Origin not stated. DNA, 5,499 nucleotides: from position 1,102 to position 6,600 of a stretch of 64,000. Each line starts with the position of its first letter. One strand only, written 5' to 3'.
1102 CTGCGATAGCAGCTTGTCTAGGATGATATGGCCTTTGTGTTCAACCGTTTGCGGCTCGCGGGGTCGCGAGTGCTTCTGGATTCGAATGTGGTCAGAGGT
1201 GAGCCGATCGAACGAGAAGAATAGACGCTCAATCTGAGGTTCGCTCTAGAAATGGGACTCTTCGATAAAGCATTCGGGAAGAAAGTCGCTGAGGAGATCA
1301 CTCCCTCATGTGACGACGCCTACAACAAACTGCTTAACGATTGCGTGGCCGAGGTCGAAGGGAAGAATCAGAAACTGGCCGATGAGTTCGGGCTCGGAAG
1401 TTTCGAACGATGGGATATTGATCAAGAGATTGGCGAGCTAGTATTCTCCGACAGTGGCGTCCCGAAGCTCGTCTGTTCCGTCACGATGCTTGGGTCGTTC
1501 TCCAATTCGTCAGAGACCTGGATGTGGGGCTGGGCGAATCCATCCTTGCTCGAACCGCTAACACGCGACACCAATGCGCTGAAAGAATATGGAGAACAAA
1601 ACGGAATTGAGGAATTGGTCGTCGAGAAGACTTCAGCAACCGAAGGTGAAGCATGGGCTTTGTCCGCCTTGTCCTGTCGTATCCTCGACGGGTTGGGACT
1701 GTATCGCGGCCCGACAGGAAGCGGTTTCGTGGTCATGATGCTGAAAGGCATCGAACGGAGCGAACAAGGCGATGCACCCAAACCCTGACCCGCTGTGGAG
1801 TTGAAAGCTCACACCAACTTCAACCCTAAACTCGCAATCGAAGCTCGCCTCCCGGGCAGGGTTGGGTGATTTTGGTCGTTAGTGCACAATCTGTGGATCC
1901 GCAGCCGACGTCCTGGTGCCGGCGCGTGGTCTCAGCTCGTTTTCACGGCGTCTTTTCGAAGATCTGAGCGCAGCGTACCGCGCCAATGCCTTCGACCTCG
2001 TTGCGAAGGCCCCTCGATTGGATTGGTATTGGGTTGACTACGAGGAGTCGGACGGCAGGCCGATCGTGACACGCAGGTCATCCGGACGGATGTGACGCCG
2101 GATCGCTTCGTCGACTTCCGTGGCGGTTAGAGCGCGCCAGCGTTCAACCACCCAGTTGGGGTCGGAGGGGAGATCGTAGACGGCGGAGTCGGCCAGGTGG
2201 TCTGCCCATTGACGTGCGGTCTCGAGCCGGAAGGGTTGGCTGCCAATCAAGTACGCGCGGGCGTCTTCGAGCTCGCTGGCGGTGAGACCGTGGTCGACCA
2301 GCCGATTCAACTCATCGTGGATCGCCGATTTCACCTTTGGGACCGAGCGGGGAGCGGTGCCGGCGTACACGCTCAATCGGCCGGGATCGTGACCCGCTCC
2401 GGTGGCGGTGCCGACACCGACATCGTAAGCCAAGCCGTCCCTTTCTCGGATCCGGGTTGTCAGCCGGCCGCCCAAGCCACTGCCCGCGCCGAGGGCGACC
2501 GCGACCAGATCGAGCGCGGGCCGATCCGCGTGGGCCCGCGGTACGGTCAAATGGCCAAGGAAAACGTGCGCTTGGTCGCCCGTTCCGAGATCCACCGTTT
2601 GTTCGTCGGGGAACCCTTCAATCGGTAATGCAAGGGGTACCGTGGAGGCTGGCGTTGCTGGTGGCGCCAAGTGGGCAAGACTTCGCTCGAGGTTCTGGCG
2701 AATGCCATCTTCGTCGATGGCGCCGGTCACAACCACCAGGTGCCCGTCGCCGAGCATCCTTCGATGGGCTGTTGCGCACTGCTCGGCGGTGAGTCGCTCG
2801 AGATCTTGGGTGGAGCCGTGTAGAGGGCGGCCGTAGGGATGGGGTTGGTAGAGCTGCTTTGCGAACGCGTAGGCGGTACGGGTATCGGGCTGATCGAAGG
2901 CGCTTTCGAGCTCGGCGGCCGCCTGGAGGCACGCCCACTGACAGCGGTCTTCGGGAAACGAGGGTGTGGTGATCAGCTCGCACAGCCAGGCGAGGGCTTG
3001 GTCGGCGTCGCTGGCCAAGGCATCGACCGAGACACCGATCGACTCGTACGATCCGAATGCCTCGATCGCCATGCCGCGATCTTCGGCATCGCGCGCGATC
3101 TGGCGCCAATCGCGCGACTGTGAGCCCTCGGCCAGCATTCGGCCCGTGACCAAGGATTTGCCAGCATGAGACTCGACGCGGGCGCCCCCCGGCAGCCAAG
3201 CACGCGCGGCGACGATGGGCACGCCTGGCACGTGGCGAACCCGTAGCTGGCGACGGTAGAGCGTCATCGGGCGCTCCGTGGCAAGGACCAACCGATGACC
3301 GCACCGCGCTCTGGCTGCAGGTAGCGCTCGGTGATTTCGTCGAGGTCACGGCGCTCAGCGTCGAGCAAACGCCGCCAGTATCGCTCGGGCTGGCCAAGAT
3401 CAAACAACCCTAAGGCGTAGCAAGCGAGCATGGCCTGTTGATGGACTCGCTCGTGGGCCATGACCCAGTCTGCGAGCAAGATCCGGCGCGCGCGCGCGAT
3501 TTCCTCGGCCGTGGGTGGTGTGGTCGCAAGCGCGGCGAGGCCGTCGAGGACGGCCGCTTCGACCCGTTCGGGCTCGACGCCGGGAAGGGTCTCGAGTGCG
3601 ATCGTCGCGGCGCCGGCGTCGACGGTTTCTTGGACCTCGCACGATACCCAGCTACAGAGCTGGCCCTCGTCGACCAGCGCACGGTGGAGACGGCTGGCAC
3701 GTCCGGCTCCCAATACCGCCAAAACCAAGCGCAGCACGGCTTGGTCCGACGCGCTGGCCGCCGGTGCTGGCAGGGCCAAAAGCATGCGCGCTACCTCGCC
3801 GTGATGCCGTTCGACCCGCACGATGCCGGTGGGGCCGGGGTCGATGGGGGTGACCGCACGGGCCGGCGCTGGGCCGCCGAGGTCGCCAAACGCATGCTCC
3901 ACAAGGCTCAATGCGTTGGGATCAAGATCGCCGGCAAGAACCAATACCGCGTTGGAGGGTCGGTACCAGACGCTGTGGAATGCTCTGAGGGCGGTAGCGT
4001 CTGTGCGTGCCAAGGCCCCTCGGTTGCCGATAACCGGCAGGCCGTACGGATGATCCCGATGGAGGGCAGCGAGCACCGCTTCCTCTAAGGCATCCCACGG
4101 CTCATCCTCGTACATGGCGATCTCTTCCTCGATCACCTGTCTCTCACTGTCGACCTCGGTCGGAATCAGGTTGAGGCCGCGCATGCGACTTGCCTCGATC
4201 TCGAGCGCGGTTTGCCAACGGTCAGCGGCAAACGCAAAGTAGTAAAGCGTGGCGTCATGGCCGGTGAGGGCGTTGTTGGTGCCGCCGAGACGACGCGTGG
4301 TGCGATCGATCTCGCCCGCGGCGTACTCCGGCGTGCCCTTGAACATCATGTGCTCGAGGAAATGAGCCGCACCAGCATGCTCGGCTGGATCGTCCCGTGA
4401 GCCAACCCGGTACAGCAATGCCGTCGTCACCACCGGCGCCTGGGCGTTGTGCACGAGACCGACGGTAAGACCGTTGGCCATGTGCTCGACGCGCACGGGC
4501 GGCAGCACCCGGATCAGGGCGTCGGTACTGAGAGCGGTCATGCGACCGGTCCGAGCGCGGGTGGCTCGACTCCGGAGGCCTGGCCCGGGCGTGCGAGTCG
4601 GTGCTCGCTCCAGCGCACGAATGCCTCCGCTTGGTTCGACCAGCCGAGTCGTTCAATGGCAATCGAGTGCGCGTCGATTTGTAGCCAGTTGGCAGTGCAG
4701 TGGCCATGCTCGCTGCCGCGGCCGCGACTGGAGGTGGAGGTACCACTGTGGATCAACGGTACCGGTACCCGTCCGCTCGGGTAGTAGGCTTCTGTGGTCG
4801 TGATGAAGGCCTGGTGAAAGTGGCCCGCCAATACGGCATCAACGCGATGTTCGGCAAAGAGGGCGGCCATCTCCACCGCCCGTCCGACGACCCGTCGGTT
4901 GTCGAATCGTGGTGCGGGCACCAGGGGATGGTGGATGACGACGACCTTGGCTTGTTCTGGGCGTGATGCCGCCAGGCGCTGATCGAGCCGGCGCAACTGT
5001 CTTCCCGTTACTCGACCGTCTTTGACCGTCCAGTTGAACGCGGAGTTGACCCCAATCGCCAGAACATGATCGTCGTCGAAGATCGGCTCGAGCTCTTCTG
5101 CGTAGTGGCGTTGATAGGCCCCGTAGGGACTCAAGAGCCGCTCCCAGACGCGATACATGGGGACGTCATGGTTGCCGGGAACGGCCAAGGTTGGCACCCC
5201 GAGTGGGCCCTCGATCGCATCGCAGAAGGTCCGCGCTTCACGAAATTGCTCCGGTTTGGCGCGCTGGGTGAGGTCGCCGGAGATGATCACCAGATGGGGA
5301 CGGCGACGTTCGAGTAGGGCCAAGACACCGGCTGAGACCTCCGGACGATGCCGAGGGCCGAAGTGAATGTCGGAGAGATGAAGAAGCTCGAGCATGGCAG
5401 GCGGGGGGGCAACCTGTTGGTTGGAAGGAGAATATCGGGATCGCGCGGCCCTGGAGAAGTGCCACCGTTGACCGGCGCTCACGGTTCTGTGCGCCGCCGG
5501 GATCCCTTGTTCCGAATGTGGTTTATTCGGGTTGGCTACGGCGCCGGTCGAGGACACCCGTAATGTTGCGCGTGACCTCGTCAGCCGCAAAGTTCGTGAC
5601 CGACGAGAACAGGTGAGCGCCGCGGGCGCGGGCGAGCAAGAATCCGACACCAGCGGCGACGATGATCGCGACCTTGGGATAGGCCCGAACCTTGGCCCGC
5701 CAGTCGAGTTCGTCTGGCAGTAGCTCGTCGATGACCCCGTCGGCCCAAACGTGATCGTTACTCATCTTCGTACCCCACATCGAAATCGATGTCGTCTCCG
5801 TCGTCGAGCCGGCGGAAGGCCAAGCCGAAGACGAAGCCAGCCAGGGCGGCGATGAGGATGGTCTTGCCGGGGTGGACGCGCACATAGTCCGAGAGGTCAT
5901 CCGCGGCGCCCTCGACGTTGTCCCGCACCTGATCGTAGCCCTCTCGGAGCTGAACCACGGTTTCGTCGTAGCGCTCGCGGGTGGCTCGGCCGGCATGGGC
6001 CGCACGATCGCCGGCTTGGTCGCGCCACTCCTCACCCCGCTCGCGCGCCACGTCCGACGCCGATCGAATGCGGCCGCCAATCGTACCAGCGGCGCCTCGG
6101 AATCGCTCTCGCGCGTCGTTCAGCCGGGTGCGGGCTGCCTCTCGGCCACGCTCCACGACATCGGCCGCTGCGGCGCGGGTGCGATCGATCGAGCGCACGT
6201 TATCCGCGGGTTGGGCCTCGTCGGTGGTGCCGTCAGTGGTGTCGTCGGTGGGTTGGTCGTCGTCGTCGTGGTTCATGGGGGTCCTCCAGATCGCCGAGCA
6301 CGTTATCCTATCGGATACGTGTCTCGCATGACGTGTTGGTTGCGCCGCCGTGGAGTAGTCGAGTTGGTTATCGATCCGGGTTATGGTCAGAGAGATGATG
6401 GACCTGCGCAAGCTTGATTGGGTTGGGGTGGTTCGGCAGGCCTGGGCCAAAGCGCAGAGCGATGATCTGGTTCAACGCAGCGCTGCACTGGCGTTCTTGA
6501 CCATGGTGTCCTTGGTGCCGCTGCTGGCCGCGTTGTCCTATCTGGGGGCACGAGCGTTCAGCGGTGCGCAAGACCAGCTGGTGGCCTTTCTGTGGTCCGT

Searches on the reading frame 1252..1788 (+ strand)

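Call 29: search_protein_families(library=pfam, proteins=[window:1252-1788:+], max_evalue=0.01)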
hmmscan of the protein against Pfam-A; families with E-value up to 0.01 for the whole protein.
window:1252-1788:+ (178 aa): 1 family
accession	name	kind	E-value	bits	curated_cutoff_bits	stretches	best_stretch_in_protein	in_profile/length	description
PF21813.2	DUF6882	-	7.4e-38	130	23.9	1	26-164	2-139/142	Family of unknown function (DUF6882)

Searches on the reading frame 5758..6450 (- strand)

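Call 29: search_protein_families(library=pfam, proteins=[window:5758-6450:-], max_evalue=0.01)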
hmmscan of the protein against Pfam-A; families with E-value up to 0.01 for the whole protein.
window:5758-6450:- (230 aa): 3 families
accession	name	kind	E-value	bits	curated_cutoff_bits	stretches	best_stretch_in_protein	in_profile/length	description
PF01442.23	Apolipoprotein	-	3.9e-05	23.9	90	1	88-187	90-182/190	Apolipoprotein A1/A4/E domain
PF25547.1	WXG100_2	-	0.0026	18.2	27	1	111-188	32-107/150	WXG100 like domain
PF06013.18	WXG100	-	0.0098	16.6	27.3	0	109-188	8-83/86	Proteins of 100 residues with WXG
